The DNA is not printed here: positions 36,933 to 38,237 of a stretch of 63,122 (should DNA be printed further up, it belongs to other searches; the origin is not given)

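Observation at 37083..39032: Tandem PHP-fold gene pair: one paralogue keeps all metal ligands, the other is a conserved pseudoenzyme-like partner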

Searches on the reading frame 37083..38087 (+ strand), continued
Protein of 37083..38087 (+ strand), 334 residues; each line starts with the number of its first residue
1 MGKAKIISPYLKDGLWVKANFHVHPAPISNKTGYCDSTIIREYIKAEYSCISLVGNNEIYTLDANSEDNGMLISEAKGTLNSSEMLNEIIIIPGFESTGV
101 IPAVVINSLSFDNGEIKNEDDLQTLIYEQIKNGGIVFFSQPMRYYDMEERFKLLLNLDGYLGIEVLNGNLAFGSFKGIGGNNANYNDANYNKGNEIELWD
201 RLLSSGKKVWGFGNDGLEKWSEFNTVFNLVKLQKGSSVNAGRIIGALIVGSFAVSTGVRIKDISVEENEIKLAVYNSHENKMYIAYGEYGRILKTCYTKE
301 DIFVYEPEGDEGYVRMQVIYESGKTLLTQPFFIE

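Call 62: find_homologous_proteins(query=A5, max_evalue=1e-20)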
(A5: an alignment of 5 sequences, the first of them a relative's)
Query A5 (5 sequences) (334 aa, profile of the alignment): 21 proteins with E <= 1e-20 among 6108 candidates.
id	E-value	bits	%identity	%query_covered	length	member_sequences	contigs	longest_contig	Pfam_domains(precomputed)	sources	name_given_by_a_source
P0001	2.9e-165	567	100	100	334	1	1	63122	-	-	-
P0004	4.1e-161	554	51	100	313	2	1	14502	-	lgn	-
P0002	3.0e-160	551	63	99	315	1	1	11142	-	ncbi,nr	ncbi:MAG: hypothetical protein GX754_04890 [Clostridiaceae bacterium]|nr:hypothetical protein [Clost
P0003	1.4e-159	549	50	100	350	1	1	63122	-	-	-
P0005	7.4e-150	517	41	99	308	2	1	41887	-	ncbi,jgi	jgi:hypothetical protein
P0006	4.4e-76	274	38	99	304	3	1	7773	-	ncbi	-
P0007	9.3e-41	158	30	99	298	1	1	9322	-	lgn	-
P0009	3.2e-38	150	28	95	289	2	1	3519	-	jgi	jgi:hypothetical protein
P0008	1.9e-36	144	29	100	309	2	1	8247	-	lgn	-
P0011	3.5e-36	143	28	99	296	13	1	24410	-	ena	-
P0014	1.1e-35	141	28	99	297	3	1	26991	-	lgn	-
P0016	1.9e-35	141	28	99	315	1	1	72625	-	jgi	jgi:hypothetical protein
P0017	3.0e-35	140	28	99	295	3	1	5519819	-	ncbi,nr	ncbi:hypothetical protein SAMN05444162_3842 [Paenibacillaceae bacterium GAS479]|nr:hypothetical prot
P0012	3.0e-35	140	28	98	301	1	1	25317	-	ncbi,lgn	-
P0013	5.9e-35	139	28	99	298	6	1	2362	-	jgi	jgi:hypothetical protein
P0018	1.8e-34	137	28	98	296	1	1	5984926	-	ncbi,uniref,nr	ncbi:phosphoesterase [Paenibacillus sp. R14(2021)]|uniref:phosphoesterase n=1 Tax=Paenibacillus sp. 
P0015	4.8e-34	136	28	99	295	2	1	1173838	-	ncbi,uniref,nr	ncbi:CehA/McbA family metallohydrolase [Paenibacillus pasadenensis]|uniref:CehA/McbA family metalloh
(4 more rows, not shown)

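Call 69: find_encoding_contigs(protein=P0007, flank=8000, max_places=2)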
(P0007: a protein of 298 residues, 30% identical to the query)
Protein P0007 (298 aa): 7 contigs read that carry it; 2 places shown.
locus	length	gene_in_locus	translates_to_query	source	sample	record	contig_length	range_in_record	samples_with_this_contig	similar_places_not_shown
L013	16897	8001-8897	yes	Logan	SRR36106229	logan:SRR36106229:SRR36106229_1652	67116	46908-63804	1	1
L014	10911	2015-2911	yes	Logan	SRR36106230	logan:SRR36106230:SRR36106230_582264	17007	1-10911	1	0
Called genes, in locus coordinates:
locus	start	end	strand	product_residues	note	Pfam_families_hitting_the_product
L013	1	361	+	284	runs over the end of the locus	PF14512:TM1586_NiRdase, PF00881:Nitroreductase (weak)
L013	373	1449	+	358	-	PF00356:LacI, PF00532:Peripla_BP_1, PF13407:Peripla_BP_4, PF13377:Peripla_BP_3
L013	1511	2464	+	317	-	PF00294:PfkB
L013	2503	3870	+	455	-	PF02056:Glyco_hydro_4, PF11975:Glyco_hydro_4C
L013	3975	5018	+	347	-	PF01547:SBP_bac_1, PF13531:SBP_bac_11, PF13416:SBP_bac_8, PF13343:SBP_bac_6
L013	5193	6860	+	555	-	PF00528:BPD_transp_1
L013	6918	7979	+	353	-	PF00005:ABC_tran, PF13304:AAA_21 (faint)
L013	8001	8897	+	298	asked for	-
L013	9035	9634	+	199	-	PF01261:AP_endonuc_2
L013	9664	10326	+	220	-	PF02308:MgtC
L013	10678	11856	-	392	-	PF13185:GAF_2 (weak), PF00990:GGDEF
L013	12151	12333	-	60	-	-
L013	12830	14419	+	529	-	PF00144:Beta-lactamase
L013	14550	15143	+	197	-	-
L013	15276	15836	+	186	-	PF00083:Sugar_tr (weak), PF07690:MFS_1, PF12832:MFS_1_like (weak)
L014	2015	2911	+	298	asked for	-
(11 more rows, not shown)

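Call 81: search_protein_families(library=ncbifam, alignment_id=A3, max_evalue=0.001)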
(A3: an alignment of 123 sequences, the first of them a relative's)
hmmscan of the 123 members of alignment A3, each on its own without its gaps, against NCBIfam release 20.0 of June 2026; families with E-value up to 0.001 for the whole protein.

A. member 1, P0001 (334 aa): 1 family
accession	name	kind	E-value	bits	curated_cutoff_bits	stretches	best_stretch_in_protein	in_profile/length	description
NF038032.1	CehA_McbA_metalo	domain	0.00029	20.3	80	0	16-267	2-227/315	CehA/McbA family metallohydrolase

B. families by the number of members that match (of 123 scanned): 9 families
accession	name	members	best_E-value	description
NF038032.1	CehA_McbA_metalo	123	2.9e-36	CehA/McbA family metallohydrolase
NF041577.1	nside_bi_sphtase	75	9.5e-12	3',5'-nucleoside bisphosphate phosphatase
NF047791.1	RNaseRnm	69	6.6e-13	RNase RNM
NF006375.0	PRK08609.1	63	3e-10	DNA polymerase/3'-5' exonuclease PolX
NF004981.0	PRK06361.1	46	2.4e-09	histidinol phosphate phosphatase domain-containing protein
NF005928.0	PRK07945.1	44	1.9e-07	PHP domain-containing protein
NF045780.1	TrlF_fam_ATP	26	1.9e-07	TrlF family AAA-like ATPase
NF041661.1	Cycl_ph_dihydrol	19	2.3e-06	phosphoribosyl 1,2-cyclic phosphate 1,2-diphosphodiesterase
NF006251.0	PRK08392.1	6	0.00016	hypothetical protein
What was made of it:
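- On NCBIfam NF038032, CehA/McbA family metallohydrolase: It is still the top match for all 123 relatives, with a best E-value of 2.9e-36 (call 81).
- Their secondary hits are pAp phosphatase, RNase RNM and PolX (call 81).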
